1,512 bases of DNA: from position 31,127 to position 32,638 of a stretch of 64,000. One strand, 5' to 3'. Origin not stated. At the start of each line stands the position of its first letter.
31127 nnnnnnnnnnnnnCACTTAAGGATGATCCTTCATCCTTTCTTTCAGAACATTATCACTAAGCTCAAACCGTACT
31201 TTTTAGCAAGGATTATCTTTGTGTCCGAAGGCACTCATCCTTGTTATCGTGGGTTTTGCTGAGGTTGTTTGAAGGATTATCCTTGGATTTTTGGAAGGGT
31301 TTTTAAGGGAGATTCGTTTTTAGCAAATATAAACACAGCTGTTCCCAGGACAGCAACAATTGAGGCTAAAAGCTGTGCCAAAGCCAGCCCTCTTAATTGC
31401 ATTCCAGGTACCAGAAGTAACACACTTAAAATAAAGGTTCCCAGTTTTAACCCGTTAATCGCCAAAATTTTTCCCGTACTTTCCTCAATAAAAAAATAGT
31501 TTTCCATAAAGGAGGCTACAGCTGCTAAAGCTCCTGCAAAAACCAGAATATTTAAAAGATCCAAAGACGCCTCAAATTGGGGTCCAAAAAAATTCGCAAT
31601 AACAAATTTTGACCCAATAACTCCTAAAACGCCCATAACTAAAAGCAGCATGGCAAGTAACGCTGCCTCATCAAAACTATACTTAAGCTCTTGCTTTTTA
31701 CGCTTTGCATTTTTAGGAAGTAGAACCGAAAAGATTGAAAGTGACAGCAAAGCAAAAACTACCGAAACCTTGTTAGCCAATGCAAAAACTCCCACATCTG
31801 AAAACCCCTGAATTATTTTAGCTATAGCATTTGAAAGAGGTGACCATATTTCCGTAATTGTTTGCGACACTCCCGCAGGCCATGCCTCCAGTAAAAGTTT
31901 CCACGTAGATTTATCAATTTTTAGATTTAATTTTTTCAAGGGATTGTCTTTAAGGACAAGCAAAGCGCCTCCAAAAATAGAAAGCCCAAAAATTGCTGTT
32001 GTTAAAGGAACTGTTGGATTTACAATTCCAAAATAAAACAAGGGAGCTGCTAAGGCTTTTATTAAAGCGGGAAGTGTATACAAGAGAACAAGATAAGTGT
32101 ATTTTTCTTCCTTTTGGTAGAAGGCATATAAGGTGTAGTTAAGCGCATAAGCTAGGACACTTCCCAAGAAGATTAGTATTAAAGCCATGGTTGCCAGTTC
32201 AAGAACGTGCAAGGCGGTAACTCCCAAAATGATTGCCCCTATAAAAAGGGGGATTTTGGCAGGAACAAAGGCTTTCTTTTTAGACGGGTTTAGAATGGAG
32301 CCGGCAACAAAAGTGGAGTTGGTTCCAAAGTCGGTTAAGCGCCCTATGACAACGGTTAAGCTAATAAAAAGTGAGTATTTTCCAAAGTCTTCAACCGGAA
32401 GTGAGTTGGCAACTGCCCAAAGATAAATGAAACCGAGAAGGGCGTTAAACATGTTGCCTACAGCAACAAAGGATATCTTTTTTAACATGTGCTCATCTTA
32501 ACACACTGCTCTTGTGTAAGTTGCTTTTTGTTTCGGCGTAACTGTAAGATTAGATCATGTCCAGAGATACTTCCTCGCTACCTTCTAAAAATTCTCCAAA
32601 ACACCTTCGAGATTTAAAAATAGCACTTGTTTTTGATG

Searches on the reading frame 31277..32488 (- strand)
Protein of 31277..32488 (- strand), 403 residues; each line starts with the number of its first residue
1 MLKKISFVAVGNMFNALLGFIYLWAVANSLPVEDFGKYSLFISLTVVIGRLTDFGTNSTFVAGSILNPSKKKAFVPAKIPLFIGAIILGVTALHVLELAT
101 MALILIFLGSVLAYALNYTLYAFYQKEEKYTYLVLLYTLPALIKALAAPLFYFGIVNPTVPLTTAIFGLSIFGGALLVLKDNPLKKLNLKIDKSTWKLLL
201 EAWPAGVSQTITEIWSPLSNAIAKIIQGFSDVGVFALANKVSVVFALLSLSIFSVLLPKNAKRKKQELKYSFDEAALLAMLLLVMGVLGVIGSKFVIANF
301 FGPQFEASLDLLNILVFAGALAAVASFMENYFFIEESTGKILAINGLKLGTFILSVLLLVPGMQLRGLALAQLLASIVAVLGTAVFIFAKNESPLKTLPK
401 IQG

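Call 63: search_protein_families(library=pfam, proteins=[window:31277-32488:-], max_evalue=0.00001)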
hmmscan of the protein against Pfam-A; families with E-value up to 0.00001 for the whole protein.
window:31277-32488:- (403 aa): 1 family
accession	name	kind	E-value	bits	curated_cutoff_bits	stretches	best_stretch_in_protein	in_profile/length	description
PF01943.22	Polysacc_synt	-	5.9e-13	49.3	28.2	1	2-258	2-268/274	Polysaccharide biosynthesis protein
